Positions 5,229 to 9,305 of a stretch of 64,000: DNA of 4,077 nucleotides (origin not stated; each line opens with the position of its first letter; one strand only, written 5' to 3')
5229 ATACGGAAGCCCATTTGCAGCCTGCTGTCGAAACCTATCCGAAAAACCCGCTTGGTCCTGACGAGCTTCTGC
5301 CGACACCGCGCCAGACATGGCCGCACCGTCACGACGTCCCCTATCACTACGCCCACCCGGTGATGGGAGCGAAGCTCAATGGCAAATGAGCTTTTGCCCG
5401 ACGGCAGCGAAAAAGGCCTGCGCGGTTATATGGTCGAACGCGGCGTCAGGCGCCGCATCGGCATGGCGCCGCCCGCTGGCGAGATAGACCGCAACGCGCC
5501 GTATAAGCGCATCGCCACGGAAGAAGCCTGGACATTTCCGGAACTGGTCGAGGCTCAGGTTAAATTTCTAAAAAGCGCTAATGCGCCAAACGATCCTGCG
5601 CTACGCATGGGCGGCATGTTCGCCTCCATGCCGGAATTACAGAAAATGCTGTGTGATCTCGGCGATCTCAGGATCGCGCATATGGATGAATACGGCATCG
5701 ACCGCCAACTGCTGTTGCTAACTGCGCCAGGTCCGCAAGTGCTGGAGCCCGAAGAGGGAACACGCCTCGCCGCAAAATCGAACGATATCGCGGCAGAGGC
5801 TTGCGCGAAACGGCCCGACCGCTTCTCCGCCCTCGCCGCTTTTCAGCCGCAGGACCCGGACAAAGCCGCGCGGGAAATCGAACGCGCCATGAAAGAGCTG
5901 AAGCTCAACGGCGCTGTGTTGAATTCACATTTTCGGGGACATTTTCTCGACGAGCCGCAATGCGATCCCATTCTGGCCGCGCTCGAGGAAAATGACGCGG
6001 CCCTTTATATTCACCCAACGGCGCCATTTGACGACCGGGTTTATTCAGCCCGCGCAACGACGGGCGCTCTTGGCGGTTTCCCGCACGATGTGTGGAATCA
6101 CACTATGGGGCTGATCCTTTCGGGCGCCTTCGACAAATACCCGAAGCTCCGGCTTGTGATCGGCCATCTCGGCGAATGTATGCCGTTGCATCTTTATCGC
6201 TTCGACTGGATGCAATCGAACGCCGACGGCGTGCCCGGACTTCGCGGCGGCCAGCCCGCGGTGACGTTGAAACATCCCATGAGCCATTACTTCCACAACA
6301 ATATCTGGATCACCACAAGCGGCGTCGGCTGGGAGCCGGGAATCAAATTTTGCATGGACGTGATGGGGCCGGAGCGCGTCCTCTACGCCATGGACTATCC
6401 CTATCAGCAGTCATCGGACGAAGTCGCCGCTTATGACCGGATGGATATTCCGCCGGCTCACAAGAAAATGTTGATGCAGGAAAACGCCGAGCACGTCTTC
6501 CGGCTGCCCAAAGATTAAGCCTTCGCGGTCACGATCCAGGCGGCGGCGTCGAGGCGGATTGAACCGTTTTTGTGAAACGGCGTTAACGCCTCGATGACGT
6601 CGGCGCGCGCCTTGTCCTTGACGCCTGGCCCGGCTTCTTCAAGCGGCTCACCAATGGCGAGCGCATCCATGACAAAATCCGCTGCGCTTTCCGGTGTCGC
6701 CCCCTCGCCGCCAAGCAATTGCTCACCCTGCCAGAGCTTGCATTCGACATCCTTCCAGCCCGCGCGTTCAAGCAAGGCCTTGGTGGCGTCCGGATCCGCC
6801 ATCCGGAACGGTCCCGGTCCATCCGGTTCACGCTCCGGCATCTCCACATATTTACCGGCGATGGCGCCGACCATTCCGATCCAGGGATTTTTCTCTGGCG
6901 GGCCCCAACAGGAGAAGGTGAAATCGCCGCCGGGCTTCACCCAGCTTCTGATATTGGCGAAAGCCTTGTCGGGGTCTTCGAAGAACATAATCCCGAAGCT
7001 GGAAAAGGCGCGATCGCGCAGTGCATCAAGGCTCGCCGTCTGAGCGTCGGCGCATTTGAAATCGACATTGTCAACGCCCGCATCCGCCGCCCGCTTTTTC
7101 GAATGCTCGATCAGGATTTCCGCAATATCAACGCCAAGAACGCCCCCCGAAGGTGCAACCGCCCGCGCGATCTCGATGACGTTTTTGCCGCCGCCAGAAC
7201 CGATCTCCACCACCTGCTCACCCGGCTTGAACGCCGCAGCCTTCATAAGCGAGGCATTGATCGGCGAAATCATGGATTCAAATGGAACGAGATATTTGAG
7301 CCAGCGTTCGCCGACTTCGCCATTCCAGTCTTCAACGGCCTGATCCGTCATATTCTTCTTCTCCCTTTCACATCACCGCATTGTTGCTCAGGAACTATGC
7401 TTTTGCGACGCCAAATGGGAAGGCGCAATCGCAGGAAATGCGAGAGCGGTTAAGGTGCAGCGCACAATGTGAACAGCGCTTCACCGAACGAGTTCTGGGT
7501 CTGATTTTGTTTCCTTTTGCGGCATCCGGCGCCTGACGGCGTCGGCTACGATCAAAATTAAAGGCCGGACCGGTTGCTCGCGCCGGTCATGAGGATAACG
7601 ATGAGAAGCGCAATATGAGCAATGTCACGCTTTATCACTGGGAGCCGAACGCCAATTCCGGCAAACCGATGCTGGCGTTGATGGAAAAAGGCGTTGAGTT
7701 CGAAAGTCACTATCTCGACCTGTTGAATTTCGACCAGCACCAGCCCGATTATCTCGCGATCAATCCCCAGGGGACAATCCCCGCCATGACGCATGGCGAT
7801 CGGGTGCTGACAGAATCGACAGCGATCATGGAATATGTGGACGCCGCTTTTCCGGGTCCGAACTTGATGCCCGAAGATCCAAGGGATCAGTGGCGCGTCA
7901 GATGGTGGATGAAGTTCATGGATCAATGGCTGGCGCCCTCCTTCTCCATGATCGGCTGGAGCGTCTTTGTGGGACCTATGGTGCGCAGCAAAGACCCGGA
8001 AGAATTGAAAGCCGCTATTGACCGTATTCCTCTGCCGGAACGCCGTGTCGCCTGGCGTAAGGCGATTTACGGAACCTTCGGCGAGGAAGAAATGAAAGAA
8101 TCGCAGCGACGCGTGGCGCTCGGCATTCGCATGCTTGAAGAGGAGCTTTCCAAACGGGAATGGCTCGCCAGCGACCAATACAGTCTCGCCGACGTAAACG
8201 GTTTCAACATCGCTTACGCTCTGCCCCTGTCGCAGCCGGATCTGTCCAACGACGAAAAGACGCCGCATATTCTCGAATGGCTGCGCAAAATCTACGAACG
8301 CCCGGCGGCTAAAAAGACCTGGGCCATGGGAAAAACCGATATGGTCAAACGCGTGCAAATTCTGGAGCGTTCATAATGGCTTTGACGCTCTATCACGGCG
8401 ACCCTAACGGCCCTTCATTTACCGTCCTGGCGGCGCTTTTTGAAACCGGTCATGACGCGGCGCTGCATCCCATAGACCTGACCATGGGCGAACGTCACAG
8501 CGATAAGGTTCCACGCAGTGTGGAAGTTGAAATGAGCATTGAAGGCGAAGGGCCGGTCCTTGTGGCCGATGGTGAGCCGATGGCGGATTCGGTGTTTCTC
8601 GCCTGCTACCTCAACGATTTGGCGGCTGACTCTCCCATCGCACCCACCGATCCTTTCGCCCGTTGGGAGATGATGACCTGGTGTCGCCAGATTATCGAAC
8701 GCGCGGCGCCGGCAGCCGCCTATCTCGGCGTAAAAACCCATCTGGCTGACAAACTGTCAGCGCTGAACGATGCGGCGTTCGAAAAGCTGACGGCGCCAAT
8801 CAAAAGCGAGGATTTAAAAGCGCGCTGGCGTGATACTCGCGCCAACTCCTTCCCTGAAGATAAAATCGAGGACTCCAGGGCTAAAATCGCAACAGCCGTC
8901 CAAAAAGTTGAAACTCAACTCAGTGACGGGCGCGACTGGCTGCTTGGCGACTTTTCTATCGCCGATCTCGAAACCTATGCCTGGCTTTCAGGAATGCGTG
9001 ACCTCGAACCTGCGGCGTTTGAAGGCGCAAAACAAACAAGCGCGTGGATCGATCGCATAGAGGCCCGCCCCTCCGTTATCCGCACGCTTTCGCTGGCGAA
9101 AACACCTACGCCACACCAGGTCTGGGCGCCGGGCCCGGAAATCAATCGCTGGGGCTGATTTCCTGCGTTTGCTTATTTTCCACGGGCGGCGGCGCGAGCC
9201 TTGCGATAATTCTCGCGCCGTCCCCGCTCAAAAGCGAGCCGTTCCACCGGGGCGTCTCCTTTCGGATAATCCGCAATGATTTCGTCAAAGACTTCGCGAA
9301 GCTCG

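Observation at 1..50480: About 50-kb single-locus toolkit for lignin dimers, possibly in a non-sphingomonad host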

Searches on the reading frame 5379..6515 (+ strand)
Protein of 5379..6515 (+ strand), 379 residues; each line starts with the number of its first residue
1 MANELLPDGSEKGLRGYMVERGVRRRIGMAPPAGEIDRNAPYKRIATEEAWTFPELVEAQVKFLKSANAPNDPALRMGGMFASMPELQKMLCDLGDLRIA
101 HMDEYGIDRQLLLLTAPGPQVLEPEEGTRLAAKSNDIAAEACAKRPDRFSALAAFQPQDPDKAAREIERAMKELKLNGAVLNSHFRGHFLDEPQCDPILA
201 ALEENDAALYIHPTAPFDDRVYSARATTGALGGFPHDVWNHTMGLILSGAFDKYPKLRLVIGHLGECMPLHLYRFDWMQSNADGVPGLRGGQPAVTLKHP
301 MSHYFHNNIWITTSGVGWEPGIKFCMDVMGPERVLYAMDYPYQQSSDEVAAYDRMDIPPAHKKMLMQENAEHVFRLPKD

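Call 12: search_protein_families(library=pfam, proteins=[window:5379-6515:+], max_evalue=0.001)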
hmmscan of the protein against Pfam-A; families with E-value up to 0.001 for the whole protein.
window:5379-6515:+ (379 aa): 1 family
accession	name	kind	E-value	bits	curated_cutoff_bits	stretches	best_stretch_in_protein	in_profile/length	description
PF04909.20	Amidohydro_2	-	7.7e-34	118.2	26.4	1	102-376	33-289/289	Amidohydrolase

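Call 39: search_protein_families(library=ncbifam, proteins=[window:5379-6515:+], max_evalue=1e-8)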
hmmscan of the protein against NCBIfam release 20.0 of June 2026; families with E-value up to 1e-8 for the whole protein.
window:5379-6515:+ (379 aa): 0 families

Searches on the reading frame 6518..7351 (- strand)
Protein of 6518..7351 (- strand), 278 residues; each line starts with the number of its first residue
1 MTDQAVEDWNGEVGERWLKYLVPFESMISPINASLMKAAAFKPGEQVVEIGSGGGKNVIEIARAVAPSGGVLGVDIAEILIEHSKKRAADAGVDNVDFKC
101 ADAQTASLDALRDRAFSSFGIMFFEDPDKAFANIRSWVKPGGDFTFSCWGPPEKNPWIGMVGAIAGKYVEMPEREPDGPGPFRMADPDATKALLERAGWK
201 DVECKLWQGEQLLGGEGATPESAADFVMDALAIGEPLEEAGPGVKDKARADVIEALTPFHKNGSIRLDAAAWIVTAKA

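Call 12: search_protein_families(library=pfam, proteins=[window:6518-7351:-], max_evalue=0.001)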
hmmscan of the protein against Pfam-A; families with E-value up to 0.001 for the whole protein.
window:6518-7351:- (278 aa): 9 families
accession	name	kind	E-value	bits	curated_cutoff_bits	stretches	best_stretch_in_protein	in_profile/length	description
PF13649.12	Methyltransf_25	-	3.8e-15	56.8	27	1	47-142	1-97/97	Methyltransferase domain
PF13847.12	Methyltransf_31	-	6e-14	52.4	27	1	42-146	2-109/145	Methyltransferase domain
PF01209.24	Ubie_methyltran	-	1.1e-13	51.6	20.1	1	35-145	39-150/233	ubiE/COQ5 methyltransferase family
PF08241.18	Methyltransf_11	-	1e-12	48.9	21.2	1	48-145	1-94/95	Methyltransferase domain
PF08242.18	Methyltransf_12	-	4.1e-09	37.5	30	1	48-143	1-97/98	Methyltransferase domain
PF13489.12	Methyltransf_23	-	1.2e-08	35.2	27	1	35-202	13-162/164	Methyltransferase domain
PF01135.25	PCMT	-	3.7e-08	33.8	20.3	1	32-104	62-134/210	Protein-L-isoaspartate(D-aspartate) O-methyltransferase (PCMT)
PF02390.23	Methyltransf_4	-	1.3e-07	31.7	24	1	47-127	5-83/173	Putative methyltransferase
PF01596.23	Methyltransf_3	-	0.00024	20.9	22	1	45-129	46-130/204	O-methyltransferase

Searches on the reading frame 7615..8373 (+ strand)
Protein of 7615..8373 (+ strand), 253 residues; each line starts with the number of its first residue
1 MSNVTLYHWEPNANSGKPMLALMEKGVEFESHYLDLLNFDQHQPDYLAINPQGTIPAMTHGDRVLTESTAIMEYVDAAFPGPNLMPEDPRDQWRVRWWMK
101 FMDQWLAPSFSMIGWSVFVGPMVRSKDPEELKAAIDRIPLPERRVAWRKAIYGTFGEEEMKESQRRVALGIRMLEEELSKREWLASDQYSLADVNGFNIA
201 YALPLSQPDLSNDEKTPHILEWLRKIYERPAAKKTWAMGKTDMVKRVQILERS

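Call 12: search_protein_families(library=pfam, proteins=[window:7615-8373:+], max_evalue=0.001)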
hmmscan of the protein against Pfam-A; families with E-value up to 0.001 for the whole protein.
window:7615-8373:+ (253 aa): 4 families
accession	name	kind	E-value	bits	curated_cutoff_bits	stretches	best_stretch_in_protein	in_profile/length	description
PF02798.26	GST_N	-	2.8e-16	60.1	20.9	1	3-76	2-75/76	Glutathione S-transferase, N-terminal domain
PF13409.12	GST_N_2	-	2.1e-15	57.5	25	1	15-77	5-69/70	Glutathione S-transferase, N-terminal domain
PF13417.12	GST_N_3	-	6.5e-15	55.7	22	1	6-82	1-74/75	Glutathione S-transferase, N-terminal domain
PF00043.30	GST_C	-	7.1e-11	42.6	20.7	1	154-230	18-93/93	Glutathione S-transferase, C-terminal domain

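Call 18: search_protein_families(library=ncbifam, proteins=[window:7615-8373:+], max_evalue=0.00001)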
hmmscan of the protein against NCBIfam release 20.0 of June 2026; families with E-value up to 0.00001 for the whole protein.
window:7615-8373:+ (253 aa): 8 families
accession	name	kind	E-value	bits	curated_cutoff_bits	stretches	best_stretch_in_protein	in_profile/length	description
NF050814.1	FtsZBindFzlA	equivalog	3.2e-18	66.3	300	1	3-104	4-106/228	FtsZ-binding protein FzlA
TIGR01262.1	maiA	equivalog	5.9e-17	62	171.05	1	19-96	15-94/211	maleylacetoacetate isomerase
NF007831.0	PRK10542.1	equivalog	9.3e-15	54.7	198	1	9-134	5-124/201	glutathione transferase GstA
NF007016.1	PRK09481.1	equivalog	1.2e-13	50.9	314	1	5-104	12-108/209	stringent starvation protein SspA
NF011693.0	PRK15113.1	equivalog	1.4e-13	51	150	1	20-96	24-103/214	glutathione transferase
NF008731.0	PRK11752.1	equivalog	1.6e-11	44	325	0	19-108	65-155/287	glutathione-dependent disulfide-bond oxidoreductase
NF010579.0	PRK13972.1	equivalog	6.7e-07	29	332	0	9-60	6-57/215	GSH-dependent disulfide bond oxidoreductase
NF007682.0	PRK10357.1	equivalog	9.7e-07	28.5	181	0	20-97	17-92/202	glutathione S-transferase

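Call 19: search_solved_structures(query=window:7615-8373:+, max_evalue=0.00001, show_alignments=1)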
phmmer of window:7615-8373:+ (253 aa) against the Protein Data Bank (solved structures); distinct sequences matched with E-value up to 0.00001: 163 (the best 60 are shown).
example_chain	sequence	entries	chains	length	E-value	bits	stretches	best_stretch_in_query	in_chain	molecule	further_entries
4xt0_A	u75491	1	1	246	4.5e-48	167.3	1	4-235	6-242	Protein LigF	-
6to3_AAA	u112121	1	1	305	1.6e-23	86.9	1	12-131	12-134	Glutathione transferase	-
6ezy_A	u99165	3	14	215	1.1e-20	77.5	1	14-101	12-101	Glutathione S-transferase F9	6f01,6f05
1aw9_A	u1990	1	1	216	3.9e-20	75.8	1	13-124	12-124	GLUTATHIONE S-TRANSFERASE III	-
5f06_A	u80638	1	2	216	2.9e-17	66.3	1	15-130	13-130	Glutathione S-transferase family protein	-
4px1_A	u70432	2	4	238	4.3e-17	65.8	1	9-97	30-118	Maleylacetoacetate isomerase (Glutathione S-transferase)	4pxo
6tk8_AAA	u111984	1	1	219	1e-16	64.5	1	12-131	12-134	Glutathione transferase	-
6tjs_AAA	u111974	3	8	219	1.4e-16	64.1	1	12-130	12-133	Glutathione transferase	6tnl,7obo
6riv_B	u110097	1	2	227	1.5e-16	64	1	12-130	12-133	Glutathione transferase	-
7odm_AAA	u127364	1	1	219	5.6e-16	62.1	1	12-130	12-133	Glutathione transferase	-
7za5_B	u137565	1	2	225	1e-15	61.3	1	12-126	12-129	Glutathione transferase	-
4zb6_A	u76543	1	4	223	1.2e-15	61.1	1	4-120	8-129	PcUre2p4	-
6zb6_A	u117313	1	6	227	2.4e-15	60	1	12-130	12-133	Glutathione transferase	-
4mf7_A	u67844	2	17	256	2.8e-15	59.8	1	6-128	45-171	glutathione S-transferase enzyme with thioredoxin-like domain | Putative glutathione S-transferase enzyme with thioredoxin-like domain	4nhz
7za4_A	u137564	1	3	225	7.1e-15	58.5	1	12-126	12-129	Glutathione transferase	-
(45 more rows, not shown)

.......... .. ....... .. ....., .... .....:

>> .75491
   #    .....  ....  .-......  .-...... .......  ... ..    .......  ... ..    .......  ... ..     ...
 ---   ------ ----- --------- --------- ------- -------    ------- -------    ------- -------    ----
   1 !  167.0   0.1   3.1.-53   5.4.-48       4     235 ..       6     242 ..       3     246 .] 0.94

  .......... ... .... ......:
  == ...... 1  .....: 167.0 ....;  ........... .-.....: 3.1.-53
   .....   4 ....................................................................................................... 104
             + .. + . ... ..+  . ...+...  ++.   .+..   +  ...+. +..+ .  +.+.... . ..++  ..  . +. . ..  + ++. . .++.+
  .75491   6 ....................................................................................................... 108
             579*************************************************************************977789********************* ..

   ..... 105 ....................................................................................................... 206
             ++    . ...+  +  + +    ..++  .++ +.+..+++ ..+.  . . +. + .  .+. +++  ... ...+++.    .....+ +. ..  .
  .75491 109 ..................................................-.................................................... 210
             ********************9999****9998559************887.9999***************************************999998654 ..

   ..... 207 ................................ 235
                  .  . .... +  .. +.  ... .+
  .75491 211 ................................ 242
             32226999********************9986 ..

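Call 58: find_related_loci(query=window:7615-8373:+, collection=genome_contigs, flank=6000)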
Query window:7615-8373:+ (253 aa) in genome_contigs; peptide patterns used: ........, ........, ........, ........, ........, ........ (x = any residue, [..] = any of these).
446 stretches matched a pattern; 395 encode a relative of the query (tblastn E <= 1e-3); the best 80 are kept; 80 distinct loci.
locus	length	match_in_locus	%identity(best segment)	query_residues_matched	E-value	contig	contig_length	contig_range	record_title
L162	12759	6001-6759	93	1-253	7e-163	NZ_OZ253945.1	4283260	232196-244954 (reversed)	MAG: Hyphococcus sp. isolate 2f05e620-c47b-44e6-88d6-f49598d544e7 chromosome 1, complete sequence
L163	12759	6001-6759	92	1-253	2e-162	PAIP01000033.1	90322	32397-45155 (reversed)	MAG: Parvularcula sp. isolate NAT21 MHASMcontig_905779, whole genome shotgun sequence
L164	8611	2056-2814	90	1-253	2e-158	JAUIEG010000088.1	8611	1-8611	MAG: Alphaproteobacteria bacterium isolate 8_bin.23 NODE_7357_length_8611_cov_1.243989, whole genome shotgun sequence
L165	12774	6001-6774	88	1-253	1e-157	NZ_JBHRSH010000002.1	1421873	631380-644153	Hyphococcus aureus strain KCTC 62394 soapdenovo_K_127_2, whole genome shotgun sequence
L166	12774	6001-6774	88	1-253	2e-157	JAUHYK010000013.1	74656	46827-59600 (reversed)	MAG: Alphaproteobacteria bacterium isolate 3_bin.61 NODE_571_length_74656_cov_1.145393, whole genome shotgun sequence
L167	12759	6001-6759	86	1-253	4e-153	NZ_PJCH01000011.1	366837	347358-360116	Hyphococcus luteus strain SY-3-19 11, whole genome shotgun sequence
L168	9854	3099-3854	83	1-252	3e-148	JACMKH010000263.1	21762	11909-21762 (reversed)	MAG: Sphingomonadaceae bacterium isolate ES-bin-213 ES-bin-213-contig-k141_7053758, whole genome shotgun sequence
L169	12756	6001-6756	84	1-252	4e-147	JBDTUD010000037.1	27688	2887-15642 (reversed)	MAG: Sphingorhabdus sp. isolate cluster3_bin.36 NODE_5337_length_27688_cov_12.138060, whole genome shotgun sequence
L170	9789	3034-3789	83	1-252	2e-146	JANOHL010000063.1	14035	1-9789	MAG: Sphingomonadales bacterium isolate SOY_63_metabat_468 SOY_63_k141_5136565, whole genome shotgun sequence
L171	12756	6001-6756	84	1-252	4e-146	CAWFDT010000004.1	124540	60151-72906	MAG: uncultured proteobacterium isolate MFD05521.bin.1.250 genome assembly, contig: contig_115137, whole genome shotgun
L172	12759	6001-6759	83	1-253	1e-145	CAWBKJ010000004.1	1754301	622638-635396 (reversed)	MAG: uncultured Gammaproteobacteria bacterium isolate MFD05841.bin.1.117 genome assembly, contig: contig_9615, whole gen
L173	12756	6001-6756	84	1-252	9e-146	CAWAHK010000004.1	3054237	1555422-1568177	MAG: uncultured proteobacterium isolate MFD04967.bin.1.171 genome assembly, contig: contig_7121, whole genome shotgun se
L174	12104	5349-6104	83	1-252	6e-146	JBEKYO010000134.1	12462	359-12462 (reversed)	MAG: Steroidobacteraceae bacterium isolate SPRUCE 677 SPRUCE_677_134, whole genome shotgun sequence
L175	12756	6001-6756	83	1-252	4e-145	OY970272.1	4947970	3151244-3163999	MAG: uncultured proteobacterium isolate MFD01213.bin.2.5 genome assembly, chromosome: 1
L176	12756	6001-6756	83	1-252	1e-144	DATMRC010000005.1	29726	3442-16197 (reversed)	MAG TPA_asm: Steroidobacteraceae bacterium isolate SMAG_U12945 k141_2186803, whole genome shotgun sequence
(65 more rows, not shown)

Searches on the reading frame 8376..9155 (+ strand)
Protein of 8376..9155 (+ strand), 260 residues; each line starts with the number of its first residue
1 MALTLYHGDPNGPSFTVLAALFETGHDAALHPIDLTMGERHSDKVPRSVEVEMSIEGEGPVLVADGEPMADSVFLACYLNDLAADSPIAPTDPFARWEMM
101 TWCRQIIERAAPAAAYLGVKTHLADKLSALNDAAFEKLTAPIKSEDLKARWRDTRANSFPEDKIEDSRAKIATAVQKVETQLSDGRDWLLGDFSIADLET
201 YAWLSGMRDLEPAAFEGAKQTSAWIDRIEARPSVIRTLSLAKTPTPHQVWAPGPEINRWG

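Call 12: search_protein_families(library=pfam, proteins=[window:8376-9155:+], max_evalue=0.001)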
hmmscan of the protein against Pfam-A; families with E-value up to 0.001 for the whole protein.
window:8376-9155:+ (260 aa): 3 families
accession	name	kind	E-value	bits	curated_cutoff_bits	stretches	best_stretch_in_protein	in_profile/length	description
PF00043.30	GST_C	-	9.4e-08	32.6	20.7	1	146-232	17-93/93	Glutathione S-transferase, C-terminal domain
PF14497.11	GST_C_3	-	3.6e-05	24.3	21.6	1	169-234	29-97/104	Glutathione S-transferase, C-terminal domain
PF13410.11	GST_C_2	-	5.2e-05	23.7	24.9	1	164-227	4-69/69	Glutathione S-transferase, C-terminal domain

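Call 18: search_protein_families(library=ncbifam, proteins=[window:8376-9155:+], max_evalue=0.00001)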
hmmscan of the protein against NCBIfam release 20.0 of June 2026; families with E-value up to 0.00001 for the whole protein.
window:8376-9155:+ (260 aa): 1 family
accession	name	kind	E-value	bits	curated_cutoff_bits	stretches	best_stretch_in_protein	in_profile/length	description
NF007831.0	PRK10542.1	equivalog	4.4e-07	29.7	198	0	158-239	116-196/201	glutathione transferase GstA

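Call 20: search_solved_structures(query=window:8376-9155:+, max_evalue=0.001, show_alignments=1)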
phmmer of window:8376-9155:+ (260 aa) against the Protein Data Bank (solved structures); distinct sequences matched with E-value up to 0.001: 18.
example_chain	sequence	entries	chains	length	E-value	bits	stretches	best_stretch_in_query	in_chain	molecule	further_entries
4xt0_A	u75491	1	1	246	1.6e-19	73.5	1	1-234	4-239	Protein LigF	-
4mf7_A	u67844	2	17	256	2e-08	37.1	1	179-244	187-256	glutathione S-transferase enzyme with thioredoxin-like domain | Putative glutathione S-transferase enzyme with thioredoxin-like domain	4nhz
6to3_AAA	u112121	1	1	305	7.4e-08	35.3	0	161-239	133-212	Glutathione transferase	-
6tah_B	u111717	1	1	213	6.5e-07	32.2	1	184-240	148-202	Glutathione S-transferase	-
6tah_AAA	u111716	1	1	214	6.6e-07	32.1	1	184-240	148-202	Glutathione S-transferase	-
6tum_A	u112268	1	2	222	7.4e-07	32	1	184-240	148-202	Glutathione S-transferase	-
6tah_DAA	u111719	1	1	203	8.1e-07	31.9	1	183-238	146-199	Glutathione S-transferase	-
6tah_CAA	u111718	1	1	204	8.2e-07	31.9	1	183-238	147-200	Glutathione S-transferase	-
4eci_A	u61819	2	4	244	9.5e-07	31.6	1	184-240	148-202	glutathione S-transferase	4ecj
5o84_A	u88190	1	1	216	1.8e-05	27.4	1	44-109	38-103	Glutathione S-transferase U23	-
6ep6_A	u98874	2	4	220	2e-05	27.3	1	44-109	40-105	Glutathione S-transferase U23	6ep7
4mf5_A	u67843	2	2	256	0.00019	24.1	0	178-239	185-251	Glutathione S-transferase domain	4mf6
7zzn_A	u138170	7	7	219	0.00033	23.3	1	59-111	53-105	Glutathione transferase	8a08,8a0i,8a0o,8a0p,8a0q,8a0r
7dwd_A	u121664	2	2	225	0.00052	22.7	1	58-125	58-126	Glutathione S-transferase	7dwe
1a0f_A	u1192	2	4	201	0.00056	22.6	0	19-107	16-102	GLUTATHIONE S-TRANSFERASE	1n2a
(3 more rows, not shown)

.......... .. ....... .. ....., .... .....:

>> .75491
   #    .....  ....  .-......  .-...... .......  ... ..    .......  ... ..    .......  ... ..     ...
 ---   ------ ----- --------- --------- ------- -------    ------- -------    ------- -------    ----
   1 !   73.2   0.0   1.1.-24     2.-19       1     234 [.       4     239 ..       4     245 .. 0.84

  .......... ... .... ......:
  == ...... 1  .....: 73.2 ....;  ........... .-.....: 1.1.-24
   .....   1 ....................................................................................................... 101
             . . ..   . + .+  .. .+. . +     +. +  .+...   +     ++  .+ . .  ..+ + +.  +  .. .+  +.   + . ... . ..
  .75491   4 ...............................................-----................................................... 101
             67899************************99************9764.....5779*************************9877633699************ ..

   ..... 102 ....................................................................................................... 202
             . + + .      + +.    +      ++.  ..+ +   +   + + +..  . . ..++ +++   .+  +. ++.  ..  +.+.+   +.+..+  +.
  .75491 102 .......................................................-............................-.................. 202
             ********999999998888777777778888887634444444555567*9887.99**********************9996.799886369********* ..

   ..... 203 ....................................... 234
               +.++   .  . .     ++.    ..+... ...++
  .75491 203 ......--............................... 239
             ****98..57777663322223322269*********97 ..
